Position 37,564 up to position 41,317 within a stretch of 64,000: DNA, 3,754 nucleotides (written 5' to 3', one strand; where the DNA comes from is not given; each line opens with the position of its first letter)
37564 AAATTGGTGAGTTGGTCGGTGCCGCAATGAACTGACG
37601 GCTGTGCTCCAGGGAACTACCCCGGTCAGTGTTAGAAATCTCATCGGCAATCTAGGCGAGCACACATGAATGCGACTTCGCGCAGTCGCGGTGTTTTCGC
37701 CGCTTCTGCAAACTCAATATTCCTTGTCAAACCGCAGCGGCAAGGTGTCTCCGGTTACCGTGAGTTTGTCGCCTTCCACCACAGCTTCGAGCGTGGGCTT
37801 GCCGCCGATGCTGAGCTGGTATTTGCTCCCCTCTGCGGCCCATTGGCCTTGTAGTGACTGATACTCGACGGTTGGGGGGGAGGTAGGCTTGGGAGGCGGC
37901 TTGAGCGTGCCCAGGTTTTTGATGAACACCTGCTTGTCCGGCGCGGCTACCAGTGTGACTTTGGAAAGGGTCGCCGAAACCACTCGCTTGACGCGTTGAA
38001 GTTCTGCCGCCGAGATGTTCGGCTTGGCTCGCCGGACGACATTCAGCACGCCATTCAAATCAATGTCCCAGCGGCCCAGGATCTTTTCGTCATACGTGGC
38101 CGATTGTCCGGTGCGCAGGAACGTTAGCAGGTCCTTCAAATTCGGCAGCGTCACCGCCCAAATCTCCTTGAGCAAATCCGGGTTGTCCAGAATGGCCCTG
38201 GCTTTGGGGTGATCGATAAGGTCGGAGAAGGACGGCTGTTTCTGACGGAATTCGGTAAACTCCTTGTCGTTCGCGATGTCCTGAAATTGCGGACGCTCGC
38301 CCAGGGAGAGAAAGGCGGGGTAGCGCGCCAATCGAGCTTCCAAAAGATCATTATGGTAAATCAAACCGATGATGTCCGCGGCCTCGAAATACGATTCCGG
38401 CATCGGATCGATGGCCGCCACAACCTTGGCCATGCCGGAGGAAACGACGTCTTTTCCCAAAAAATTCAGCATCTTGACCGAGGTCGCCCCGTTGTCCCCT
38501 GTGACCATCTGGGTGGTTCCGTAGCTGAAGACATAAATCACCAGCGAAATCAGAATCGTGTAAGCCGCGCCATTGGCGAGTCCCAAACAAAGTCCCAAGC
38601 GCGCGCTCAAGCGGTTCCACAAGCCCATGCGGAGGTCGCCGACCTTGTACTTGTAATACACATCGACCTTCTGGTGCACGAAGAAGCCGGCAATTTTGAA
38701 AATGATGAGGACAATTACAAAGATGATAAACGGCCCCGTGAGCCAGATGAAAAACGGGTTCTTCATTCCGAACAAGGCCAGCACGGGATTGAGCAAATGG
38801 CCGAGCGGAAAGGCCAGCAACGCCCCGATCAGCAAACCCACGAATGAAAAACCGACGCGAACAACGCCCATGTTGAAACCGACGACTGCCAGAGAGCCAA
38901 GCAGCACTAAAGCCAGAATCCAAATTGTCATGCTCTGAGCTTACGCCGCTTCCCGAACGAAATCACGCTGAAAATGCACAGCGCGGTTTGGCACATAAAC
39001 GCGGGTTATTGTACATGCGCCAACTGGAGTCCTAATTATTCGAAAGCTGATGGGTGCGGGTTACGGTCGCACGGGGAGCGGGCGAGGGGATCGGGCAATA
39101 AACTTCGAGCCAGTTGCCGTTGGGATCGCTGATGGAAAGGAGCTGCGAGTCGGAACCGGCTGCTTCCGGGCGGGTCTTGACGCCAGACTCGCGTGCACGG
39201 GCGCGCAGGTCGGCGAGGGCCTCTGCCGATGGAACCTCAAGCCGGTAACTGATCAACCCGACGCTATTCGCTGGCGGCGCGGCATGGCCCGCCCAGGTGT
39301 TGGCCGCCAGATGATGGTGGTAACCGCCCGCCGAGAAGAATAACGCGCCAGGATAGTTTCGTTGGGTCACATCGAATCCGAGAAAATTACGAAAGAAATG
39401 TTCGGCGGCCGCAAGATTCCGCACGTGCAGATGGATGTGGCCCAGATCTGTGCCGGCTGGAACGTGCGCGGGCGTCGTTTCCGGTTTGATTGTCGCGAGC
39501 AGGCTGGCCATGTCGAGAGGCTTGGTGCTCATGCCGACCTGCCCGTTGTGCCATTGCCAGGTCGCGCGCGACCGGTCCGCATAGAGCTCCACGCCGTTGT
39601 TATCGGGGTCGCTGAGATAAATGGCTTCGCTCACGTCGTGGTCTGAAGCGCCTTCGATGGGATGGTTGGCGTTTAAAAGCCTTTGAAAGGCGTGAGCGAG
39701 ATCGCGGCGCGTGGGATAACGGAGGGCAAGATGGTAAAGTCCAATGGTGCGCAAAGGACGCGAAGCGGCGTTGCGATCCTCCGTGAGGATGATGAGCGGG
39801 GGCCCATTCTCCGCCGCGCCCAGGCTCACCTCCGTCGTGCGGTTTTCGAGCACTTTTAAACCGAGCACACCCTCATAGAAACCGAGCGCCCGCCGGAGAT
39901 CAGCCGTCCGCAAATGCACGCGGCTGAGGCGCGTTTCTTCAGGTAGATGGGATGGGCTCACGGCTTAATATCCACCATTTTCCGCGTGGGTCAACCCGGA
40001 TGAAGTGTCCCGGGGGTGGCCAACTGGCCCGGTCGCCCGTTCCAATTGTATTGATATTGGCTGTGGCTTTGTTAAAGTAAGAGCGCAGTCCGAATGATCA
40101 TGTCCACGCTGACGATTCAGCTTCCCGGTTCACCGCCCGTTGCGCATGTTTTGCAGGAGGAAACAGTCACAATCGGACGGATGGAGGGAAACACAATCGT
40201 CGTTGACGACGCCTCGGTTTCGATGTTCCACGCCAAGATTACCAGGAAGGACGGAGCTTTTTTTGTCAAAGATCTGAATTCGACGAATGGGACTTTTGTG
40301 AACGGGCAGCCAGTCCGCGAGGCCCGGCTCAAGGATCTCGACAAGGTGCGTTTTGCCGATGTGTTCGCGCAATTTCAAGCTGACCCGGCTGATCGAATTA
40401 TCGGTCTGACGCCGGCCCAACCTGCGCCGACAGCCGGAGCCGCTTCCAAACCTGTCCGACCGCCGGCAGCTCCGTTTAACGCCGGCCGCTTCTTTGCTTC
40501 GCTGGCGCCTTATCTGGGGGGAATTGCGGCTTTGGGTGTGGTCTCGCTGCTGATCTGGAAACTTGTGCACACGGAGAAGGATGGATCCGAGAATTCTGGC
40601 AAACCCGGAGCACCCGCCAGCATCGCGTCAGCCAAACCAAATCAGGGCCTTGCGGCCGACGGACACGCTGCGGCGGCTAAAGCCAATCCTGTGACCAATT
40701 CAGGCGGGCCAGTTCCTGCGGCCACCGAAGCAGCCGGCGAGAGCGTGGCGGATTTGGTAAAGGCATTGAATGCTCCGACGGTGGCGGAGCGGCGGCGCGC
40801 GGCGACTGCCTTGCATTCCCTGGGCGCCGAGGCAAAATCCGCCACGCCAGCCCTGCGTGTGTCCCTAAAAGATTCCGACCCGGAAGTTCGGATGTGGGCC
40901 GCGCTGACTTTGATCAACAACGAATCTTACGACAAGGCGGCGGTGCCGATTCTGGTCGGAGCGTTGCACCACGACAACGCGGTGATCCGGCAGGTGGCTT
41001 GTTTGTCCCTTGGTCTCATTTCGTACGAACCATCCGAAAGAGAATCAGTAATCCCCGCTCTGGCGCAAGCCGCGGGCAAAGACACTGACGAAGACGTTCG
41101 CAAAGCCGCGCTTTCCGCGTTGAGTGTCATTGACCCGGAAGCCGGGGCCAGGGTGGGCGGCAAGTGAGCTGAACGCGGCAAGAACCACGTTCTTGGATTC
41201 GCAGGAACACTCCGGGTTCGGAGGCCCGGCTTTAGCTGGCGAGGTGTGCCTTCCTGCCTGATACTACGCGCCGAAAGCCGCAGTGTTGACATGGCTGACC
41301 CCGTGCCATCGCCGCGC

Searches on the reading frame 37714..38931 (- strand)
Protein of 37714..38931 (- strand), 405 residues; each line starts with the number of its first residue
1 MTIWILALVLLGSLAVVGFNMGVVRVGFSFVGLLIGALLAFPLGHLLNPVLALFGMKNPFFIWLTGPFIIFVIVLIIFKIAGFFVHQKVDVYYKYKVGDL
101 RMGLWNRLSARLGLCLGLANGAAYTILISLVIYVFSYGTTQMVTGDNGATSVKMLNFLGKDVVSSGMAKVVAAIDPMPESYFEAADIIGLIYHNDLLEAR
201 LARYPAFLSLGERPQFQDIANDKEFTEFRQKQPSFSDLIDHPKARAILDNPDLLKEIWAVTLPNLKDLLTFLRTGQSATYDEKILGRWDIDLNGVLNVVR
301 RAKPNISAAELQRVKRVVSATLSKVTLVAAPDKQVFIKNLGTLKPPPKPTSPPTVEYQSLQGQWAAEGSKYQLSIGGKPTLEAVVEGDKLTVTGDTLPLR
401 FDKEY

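Call 23: search_protein_families(library=pfam, proteins=[window:37714-38931:-], max_evalue=0.001)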
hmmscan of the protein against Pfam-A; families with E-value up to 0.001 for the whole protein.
window:37714-38931:- (405 aa): 1 family
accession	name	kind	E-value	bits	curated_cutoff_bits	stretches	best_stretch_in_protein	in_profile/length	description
PF02674.22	Colicin_V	-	3.7e-06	27.4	29.3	1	5-142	3-129/144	Colicin V production protein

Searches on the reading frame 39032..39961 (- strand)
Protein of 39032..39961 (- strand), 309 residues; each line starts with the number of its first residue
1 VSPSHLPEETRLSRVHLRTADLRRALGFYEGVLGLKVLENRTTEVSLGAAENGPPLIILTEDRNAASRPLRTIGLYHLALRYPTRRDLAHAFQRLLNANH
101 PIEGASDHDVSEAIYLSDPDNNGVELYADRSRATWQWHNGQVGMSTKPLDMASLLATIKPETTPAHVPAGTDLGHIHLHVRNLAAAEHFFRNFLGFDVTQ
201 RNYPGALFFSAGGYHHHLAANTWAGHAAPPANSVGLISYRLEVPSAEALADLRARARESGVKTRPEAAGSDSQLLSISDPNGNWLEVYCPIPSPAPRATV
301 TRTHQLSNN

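Call 23: search_protein_families(library=pfam, proteins=[window:39032-39961:-], max_evalue=0.001)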
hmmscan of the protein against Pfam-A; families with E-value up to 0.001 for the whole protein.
window:39032-39961:- (309 aa): 4 families
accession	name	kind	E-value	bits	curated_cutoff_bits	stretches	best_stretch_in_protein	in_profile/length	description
PF00903.31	Glyoxalase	-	2.4e-25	89.7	20.6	2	12-126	2-121/121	Glyoxalase/Bleomycin resistance protein/Dioxygenase superfamily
PF18029.7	Glyoxalase_6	-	5.1e-07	30.7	23.6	0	15-125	2-104/106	Glyoxalase-like domain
PF22677.2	Ble-like_N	-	2e-05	24.7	24.5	0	15-39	5-29/41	Bleomycin resistance protein-like N-terminal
PF13669.12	Glyoxalase_4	-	6.8e-05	23.5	27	0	15-100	3-91/109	Glyoxalase/Bleomycin resistance protein/Dioxygenase superfamily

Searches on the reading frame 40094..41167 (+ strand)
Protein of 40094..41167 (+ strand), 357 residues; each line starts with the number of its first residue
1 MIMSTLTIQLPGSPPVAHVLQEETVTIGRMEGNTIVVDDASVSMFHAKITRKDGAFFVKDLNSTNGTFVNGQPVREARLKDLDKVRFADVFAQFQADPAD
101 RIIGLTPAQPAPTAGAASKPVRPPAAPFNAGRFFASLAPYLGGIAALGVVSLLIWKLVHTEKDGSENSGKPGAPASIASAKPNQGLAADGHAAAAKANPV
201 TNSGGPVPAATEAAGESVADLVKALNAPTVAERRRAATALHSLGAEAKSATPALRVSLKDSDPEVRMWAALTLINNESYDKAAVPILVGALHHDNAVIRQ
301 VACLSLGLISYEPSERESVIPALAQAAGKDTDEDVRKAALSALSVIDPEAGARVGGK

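Call 23: search_protein_families(library=pfam, proteins=[window:40094-41167:+], max_evalue=0.001)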
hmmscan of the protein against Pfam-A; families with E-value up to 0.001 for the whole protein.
window:40094-41167:+ (357 aa): 8 families
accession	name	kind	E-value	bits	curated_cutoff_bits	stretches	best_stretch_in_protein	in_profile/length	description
PF00498.31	FHA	-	7.8e-20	71.5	20.7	1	25-87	1-66/67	FHA domain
PF13646.12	HEAT_2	-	4.8e-19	68.9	27.7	2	219-306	2-87/88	HEAT repeats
PF02985.28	HEAT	-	1.8e-12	46.7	23.5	0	319-346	1-27/31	HEAT repeat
PF16697.10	Yop-YscD_cpl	-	2e-10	41.2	33.2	1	18-83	12-79/94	Inner membrane component of T3SS, cytoplasmic domain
PF00514.29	Arm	-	1.2e-05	25.6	20.6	0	318-344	12-37/41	Armadillo/beta-catenin-like repeat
PF06628.17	Catalase-rel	-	0.00013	22.4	30.1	1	310-354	17-61/65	Catalase-related immune-responsive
PF12717.13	Cnd1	-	0.00014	22.4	26.4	0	250-304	22-80/162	non-SMC mitotic condensation complex subunit 1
PF13513.12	HEAT_EZ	-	0.00022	22.1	27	0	232-272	3-50/55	HEAT-like repeat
